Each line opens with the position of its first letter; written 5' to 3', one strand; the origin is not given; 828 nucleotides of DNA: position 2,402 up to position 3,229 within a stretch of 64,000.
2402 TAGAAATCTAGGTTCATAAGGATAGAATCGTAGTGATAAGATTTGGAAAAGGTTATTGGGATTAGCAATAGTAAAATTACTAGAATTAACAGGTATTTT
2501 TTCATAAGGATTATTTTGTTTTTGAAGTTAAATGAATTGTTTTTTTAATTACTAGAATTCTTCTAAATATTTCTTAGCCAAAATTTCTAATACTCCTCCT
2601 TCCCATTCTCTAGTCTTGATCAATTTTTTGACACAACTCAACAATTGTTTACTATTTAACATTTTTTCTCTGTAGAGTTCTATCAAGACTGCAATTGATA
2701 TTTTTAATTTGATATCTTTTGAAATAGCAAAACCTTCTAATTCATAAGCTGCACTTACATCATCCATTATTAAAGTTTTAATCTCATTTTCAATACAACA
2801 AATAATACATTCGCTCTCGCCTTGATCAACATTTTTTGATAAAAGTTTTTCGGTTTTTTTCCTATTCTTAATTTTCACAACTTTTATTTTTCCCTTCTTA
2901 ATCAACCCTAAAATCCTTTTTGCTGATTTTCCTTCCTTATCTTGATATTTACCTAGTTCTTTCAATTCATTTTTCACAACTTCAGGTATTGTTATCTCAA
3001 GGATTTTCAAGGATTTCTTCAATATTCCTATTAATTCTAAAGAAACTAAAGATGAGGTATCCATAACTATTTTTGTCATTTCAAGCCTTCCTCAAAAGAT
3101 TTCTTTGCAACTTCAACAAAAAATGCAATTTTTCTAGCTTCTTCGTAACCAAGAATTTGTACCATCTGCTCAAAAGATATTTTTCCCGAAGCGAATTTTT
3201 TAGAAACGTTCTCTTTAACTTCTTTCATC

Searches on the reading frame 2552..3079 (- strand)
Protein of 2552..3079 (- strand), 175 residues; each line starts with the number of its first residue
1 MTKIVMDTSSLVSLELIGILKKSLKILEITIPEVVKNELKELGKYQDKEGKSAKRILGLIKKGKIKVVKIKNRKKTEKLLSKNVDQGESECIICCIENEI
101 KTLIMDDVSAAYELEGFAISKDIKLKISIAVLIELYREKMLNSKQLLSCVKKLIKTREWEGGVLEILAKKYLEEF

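Call 77: search_protein_families(library=pfam, proteins=[window:2552-3079:-], max_evalue=0.001)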
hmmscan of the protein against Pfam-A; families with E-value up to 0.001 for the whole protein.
window:2552-3079:- (175 aa): 1 family
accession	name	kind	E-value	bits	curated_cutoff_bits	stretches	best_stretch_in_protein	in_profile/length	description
PF13638.12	PIN_4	-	0.00022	22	21.9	0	4-93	1-94/132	PIN domain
